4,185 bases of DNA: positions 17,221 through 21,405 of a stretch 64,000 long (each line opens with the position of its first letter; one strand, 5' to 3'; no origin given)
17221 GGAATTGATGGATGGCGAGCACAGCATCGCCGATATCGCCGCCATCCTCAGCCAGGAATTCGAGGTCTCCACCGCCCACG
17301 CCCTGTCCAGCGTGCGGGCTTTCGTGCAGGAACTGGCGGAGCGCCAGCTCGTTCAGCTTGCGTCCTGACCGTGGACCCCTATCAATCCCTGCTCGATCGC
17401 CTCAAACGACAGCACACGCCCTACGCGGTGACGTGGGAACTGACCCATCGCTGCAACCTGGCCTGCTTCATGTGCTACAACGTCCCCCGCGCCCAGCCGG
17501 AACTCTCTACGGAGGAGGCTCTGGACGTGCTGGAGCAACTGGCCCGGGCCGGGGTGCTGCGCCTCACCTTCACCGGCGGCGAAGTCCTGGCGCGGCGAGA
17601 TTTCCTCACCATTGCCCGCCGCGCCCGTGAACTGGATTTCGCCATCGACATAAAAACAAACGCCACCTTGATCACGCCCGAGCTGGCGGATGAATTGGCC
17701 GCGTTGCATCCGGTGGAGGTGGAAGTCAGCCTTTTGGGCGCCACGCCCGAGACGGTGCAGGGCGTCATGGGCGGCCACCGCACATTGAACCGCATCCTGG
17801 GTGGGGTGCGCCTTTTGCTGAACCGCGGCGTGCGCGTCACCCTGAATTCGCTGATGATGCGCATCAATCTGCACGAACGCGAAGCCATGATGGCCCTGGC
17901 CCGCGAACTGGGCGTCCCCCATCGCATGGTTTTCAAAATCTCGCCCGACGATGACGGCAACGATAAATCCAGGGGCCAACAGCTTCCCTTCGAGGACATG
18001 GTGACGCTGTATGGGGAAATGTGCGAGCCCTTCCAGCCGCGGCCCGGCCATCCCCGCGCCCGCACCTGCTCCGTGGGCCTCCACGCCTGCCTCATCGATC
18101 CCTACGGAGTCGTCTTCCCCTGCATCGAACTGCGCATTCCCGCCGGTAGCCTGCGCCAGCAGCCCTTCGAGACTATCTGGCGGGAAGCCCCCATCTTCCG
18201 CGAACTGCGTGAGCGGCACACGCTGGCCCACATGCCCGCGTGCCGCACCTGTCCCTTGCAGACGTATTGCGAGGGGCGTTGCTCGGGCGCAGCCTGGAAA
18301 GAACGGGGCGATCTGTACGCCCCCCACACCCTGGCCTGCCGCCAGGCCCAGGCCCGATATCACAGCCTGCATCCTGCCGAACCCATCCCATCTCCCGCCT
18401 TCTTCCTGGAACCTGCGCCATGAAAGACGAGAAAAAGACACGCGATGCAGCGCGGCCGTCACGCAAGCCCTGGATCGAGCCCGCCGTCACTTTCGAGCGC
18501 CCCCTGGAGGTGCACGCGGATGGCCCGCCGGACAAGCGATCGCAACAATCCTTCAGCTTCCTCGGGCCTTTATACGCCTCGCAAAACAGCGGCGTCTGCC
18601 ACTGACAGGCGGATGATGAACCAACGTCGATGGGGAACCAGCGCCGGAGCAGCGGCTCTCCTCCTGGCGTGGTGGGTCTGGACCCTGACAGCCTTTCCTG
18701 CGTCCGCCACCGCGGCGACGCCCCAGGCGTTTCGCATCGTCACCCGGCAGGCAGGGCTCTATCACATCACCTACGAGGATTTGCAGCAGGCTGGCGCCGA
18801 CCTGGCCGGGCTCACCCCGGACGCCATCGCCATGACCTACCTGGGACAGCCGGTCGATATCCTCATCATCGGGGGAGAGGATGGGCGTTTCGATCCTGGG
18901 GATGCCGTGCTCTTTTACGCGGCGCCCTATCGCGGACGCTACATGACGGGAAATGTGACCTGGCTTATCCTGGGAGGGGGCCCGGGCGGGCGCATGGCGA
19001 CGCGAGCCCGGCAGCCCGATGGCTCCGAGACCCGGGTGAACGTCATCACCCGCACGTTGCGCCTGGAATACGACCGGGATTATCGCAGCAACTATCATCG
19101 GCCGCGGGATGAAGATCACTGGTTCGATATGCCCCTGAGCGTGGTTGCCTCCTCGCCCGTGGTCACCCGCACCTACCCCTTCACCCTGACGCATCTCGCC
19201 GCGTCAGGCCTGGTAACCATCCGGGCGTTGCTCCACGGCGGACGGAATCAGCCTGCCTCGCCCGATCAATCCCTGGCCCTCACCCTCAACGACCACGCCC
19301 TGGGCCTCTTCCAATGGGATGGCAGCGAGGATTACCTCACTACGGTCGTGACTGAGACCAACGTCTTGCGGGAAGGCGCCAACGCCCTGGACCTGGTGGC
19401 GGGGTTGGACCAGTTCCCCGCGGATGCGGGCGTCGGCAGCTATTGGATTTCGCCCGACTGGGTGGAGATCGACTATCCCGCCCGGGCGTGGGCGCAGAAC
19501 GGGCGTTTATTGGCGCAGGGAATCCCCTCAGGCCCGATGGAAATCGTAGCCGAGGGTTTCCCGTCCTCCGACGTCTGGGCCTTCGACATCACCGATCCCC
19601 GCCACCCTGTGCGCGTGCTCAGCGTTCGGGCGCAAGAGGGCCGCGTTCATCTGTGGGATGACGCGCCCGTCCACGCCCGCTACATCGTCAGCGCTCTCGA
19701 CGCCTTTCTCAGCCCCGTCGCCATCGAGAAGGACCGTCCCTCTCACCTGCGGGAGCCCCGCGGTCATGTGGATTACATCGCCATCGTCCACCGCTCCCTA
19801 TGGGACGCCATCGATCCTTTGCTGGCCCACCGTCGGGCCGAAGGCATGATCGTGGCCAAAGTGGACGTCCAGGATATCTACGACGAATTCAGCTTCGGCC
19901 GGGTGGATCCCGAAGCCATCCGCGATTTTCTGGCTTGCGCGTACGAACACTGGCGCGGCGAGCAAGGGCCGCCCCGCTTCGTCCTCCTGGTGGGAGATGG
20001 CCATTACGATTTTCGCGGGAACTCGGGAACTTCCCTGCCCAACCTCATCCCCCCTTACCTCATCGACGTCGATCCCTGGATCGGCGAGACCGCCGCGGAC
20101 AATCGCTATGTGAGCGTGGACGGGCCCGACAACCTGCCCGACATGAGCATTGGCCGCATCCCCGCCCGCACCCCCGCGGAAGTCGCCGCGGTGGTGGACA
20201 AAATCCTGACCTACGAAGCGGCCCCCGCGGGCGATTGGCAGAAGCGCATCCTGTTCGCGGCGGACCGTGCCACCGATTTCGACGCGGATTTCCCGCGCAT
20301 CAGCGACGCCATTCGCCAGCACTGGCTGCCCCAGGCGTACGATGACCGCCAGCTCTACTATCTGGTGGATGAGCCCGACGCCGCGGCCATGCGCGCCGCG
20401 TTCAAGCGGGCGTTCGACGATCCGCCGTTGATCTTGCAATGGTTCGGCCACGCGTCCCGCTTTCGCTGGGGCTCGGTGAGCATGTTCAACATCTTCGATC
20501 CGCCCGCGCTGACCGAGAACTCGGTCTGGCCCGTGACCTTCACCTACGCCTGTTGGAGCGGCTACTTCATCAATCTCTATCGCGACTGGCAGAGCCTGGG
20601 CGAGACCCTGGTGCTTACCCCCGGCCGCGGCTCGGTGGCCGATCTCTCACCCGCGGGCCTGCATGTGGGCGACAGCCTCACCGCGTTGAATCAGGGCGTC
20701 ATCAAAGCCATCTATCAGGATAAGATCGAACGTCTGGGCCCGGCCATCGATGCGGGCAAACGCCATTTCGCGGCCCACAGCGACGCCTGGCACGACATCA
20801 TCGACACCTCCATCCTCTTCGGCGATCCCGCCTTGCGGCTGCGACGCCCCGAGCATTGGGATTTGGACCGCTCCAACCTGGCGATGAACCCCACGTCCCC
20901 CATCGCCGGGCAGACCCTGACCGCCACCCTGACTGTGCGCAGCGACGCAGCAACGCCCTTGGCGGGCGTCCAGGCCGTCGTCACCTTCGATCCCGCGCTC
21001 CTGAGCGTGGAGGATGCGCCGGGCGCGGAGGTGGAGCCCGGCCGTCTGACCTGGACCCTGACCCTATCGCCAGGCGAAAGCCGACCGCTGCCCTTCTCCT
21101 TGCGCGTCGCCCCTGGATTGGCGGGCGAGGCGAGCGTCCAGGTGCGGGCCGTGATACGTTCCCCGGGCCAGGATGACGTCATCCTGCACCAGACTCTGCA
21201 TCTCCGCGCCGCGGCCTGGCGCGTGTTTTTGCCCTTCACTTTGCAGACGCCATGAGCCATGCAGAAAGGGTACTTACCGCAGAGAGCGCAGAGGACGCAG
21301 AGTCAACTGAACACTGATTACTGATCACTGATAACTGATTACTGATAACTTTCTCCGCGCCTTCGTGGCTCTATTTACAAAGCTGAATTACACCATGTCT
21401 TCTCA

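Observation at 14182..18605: Unclassified RiPP-like cassette (rSAM/SPASM + PqqD + HprK-like kinase + S26-like peptidase + NTP_transf_5) embedded in a glycan locus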

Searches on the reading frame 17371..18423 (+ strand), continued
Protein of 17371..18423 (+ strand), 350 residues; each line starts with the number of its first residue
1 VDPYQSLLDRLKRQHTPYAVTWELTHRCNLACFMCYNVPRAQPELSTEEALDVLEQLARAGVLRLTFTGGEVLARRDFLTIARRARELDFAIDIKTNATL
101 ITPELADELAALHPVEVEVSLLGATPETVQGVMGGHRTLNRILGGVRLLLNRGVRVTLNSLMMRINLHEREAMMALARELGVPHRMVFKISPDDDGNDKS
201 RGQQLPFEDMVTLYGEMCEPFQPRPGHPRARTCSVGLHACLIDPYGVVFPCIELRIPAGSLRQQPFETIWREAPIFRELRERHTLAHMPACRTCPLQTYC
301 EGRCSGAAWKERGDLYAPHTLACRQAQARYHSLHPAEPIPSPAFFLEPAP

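Call 99: fold_search(model_id=the predicted structure, library=pdb)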
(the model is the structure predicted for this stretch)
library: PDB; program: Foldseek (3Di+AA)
matches with E <= 10: 1821; with E <= 0.001: 153
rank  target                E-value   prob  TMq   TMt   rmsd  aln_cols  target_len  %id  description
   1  7vob                  8.5e-15  1.00  0.59  0.63   9.2       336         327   22  The crystal structure of a Radical SAM Enzyme BlsE involved in the Biosynthesis of Blasticidin S (released 2022-05-04)
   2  5v1s_B                1.7e-14  1.00  0.66  0.55   5.8       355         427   17  Crystal structure of Streptococcus suis SuiB bound to S-adenosylmethionine (released 2017-08-30)
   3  5v1s_A                3.0e-14  1.00  0.67  0.56   6.0       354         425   17  Crystal structure of Streptococcus suis SuiB bound to S-adenosylmethionine (released 2017-08-30)
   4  6c8v                  3.2e-14  1.00  0.57  0.63   6.3       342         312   22  X-ray structure of PqqE from Methylobacterium extorquens (released 2018-02-14)
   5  5v1t_A                3.7e-14  1.00  0.68  0.56   5.9       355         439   17  Crystal structure of Streptococcus suis SuiB bound to precursor peptide SuiA (released 2017-08-30)
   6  5v1q_B                6.6e-14  1.00  0.68  0.55   6.1       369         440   18  Crystal structure of Streptococcus suis SuiB (released 2017-08-30)
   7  5v1q_A                1.6e-13  1.00  0.69  0.57   5.4       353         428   18  Crystal structure of Streptococcus suis SuiB (released 2017-08-30)
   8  6efn                  2.8e-13  1.00  0.59  0.55   5.9       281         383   20  Structure of a RiPP maturase, SkfB (released 2018-10-24)
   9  4k37_A                2.7e-12  1.00  0.70  0.67   4.6       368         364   15  Native anSMEcpe with bound AdoMet (released 2013-05-08)
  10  4k36_A                7.1e-12  1.00  0.67  0.63   4.9       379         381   14  His6 tagged anSMEcpe with bound AdoMet (released 2013-05-08)
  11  4k36_B                9.0e-12  1.00  0.68  0.65   4.9       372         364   15  His6 tagged anSMEcpe with bound AdoMet (released 2013-05-08)
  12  6q2p_A                1.1e-11  1.00  0.57  0.67   6.0       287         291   18  Crystal structure of mouse viperin bound to cytidine triphosphate and S-adenosylhomocysteine (released 2020-01-22)
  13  6q2q_A                1.2e-11  1.00  0.57  0.67   6.0       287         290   18  Crystal structure of mouse viperin bound to uridine triphosphate and S-adenosylhomocysteine (released 2020-01-22)
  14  2fb2_B                1.3e-11  1.00  0.54  0.58   8.3       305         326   18  Structure of the MoaA Arg17/266/268/Ala triple mutant (released 2006-05-09)
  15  4k38_B                1.3e-11  1.00  0.67  0.65   4.9       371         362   14  Native anSMEcpe with bound AdoMet and Kp18Cys peptide (released 2013-05-08)
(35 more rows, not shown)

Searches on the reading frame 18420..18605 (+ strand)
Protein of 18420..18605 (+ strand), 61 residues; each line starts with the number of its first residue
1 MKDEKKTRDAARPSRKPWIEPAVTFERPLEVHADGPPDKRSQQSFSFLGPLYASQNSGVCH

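Call 3: search_protein_families(library=pfam, proteins=[window:18420-18605:+], max_evalue=0.01)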
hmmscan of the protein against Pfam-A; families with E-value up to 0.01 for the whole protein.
window:18420-18605:+ (61 aa): 0 families

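Call 4: search_protein_families(library=ncbifam, proteins=[window:18420-18605:+], max_evalue=0.01)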
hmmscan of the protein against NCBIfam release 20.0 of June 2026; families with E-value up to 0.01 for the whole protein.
window:18420-18605:+ (61 aa): 0 families

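Call 32: find_homologous_proteins(query=window:18420-18602:+, max_evalue=0.001)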
Query window:18420-18602:+ (61 aa): 2 proteins with E <= 0.001 among 2 candidates.
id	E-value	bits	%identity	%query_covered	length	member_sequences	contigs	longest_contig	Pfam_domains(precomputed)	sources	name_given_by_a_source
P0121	7.9e-35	135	100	100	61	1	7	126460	-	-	-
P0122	1.6e-16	77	63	98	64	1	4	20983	-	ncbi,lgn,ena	-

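Call 69: search_protein_representatives(alignment_id=A4)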
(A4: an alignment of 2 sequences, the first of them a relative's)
Query: 2 sequences, 65 profile positions. Proteins with E-value up to 0.001 (for the whole library): 24; up to 1e-10: 1; up to 1e-30: 1. The best 24 are listed.
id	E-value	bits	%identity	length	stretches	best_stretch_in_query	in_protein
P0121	1.6e-37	143.7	-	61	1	6-65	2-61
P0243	1.5e-09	54.1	-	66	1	1-62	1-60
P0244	3.2e-08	49.8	-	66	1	7-64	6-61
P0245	7.0e-08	48.8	-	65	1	17-59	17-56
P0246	6.4e-07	45.7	-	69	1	14-64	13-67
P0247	2.3e-06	43.9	-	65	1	17-64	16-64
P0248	2.3e-06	43.9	-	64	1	8-64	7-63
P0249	4.4e-06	43.0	-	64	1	16-64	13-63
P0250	7.5e-06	42.3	-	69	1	13-61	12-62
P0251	1.2e-05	41.6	-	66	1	10-59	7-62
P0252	2.0e-05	40.9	-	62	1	16-64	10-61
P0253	2.1e-05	40.8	-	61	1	12-64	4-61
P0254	2.8e-05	40.4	-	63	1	16-64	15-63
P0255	3.1e-05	40.3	-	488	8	25-53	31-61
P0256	7.0e-05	39.1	-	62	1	16-64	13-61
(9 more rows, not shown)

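Call 72: search_protein_families(library=ncbifam, alignment_id=A5, max_evalue=10)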
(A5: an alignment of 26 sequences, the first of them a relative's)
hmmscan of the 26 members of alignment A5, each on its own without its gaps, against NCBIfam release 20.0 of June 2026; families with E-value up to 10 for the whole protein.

A. member 1, P0121 (61 aa): 0 families

B. families by the number of members that match (of 26 scanned): 0 families

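Call 73: search_protein_families(library=pfam, alignment_id=A5, max_evalue=10)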
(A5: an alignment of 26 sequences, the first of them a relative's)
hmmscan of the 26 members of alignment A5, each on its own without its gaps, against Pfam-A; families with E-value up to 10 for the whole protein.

A. member 1, P0121 (61 aa): 0 families

B. families by the number of members that match (of 26 scanned): 0 families

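Call 77: find_encoding_contigs(protein=P0121, flank=3000, max_places=4)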
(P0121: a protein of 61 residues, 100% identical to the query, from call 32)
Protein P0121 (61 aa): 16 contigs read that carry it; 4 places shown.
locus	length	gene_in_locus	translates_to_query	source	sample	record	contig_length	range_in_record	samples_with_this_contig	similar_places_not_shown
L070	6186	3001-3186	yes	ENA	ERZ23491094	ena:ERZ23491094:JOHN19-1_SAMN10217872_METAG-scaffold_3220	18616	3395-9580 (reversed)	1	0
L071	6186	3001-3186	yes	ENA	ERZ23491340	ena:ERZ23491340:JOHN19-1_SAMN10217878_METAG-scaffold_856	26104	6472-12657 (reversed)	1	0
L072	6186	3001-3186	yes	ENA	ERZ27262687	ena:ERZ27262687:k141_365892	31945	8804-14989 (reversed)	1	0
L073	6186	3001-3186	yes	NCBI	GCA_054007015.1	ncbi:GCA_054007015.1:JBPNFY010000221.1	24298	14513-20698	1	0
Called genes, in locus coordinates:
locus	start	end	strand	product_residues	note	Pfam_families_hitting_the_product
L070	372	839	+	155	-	PF00717:Peptidase_S24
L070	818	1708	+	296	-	PF27840:ScmC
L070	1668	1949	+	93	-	PF05402:PqqD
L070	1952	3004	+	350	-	PF04055:Radical_SAM, PF13186:SPASM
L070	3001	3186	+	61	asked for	-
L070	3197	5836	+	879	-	PF01364:Peptidase_C25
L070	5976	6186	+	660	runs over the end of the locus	-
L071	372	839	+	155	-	PF00717:Peptidase_S24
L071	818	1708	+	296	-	PF27840:ScmC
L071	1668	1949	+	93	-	PF05402:PqqD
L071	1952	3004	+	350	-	PF04055:Radical_SAM, PF13186:SPASM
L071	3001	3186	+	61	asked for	-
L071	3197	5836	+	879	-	PF01364:Peptidase_C25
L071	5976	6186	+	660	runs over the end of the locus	-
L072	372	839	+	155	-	PF00717:Peptidase_S24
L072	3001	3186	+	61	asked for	-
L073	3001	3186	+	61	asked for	-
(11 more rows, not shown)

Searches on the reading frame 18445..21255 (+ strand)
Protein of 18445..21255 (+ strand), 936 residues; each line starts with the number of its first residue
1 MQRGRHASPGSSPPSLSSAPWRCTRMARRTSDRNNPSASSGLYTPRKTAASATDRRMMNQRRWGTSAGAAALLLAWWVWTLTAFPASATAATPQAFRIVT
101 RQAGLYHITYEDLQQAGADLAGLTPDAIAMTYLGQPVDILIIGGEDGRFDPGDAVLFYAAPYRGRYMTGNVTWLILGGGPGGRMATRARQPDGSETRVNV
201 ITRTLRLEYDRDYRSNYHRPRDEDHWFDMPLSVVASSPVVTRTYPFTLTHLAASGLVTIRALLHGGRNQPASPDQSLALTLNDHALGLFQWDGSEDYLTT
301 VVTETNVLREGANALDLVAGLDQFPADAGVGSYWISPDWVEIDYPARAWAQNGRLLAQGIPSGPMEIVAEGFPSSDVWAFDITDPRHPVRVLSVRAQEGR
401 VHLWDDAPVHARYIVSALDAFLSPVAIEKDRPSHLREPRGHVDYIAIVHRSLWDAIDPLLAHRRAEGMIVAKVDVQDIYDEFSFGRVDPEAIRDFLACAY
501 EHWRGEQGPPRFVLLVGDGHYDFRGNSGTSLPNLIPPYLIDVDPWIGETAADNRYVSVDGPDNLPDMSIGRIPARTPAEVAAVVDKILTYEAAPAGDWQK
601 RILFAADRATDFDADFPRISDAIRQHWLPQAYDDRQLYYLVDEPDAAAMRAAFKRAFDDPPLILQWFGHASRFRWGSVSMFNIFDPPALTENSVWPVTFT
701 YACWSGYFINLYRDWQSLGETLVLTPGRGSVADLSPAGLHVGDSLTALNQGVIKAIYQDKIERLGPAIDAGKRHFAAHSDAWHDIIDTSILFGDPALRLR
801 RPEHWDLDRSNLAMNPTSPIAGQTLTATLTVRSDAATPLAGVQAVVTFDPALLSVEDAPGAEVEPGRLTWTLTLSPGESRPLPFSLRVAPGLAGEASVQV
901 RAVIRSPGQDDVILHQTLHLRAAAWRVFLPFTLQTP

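Call 3: search_protein_families(library=pfam, proteins=[window:18445-21255:+], max_evalue=0.01)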
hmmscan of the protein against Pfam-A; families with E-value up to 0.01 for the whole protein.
window:18445-21255:+ (936 aa): 2 families
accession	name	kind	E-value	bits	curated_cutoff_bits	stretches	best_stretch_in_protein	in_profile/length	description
PF01364.23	Peptidase_C25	-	5.6e-73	246.8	23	1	444-799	1-374/374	Peptidase family C25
PF00963.24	Cohesin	-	0.0054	17.4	24.1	0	821-866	12-52/139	Cohesin domain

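Call 4: search_protein_families(library=ncbifam, proteins=[window:18445-21255:+], max_evalue=0.01)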
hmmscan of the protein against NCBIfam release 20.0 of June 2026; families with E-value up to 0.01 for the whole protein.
window:18445-21255:+ (936 aa): 2 families
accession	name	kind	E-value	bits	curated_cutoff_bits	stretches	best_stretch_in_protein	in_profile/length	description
NF033707.1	T9SS_sortase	equivalog_domain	1.2e-55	188.7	420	1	92-804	4-737/1095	type IX secretion system sortase PorU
NF052324.1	PorU_rel_Nterm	equivalog_domain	1.2e-48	166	450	3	179-603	136-565/879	putative type IX secretion system sortase PorU2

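Call 60: search_solved_structures(query=window:18613-21255:+, max_evalue=0.001, show_alignments=1)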
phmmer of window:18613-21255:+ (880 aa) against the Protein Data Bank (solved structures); distinct sequences matched with E-value up to 0.001: 1.
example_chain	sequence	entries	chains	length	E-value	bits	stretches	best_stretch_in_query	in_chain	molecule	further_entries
6za2_A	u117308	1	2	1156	9.8e-15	56.8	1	387-748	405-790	Por secretion system protein porU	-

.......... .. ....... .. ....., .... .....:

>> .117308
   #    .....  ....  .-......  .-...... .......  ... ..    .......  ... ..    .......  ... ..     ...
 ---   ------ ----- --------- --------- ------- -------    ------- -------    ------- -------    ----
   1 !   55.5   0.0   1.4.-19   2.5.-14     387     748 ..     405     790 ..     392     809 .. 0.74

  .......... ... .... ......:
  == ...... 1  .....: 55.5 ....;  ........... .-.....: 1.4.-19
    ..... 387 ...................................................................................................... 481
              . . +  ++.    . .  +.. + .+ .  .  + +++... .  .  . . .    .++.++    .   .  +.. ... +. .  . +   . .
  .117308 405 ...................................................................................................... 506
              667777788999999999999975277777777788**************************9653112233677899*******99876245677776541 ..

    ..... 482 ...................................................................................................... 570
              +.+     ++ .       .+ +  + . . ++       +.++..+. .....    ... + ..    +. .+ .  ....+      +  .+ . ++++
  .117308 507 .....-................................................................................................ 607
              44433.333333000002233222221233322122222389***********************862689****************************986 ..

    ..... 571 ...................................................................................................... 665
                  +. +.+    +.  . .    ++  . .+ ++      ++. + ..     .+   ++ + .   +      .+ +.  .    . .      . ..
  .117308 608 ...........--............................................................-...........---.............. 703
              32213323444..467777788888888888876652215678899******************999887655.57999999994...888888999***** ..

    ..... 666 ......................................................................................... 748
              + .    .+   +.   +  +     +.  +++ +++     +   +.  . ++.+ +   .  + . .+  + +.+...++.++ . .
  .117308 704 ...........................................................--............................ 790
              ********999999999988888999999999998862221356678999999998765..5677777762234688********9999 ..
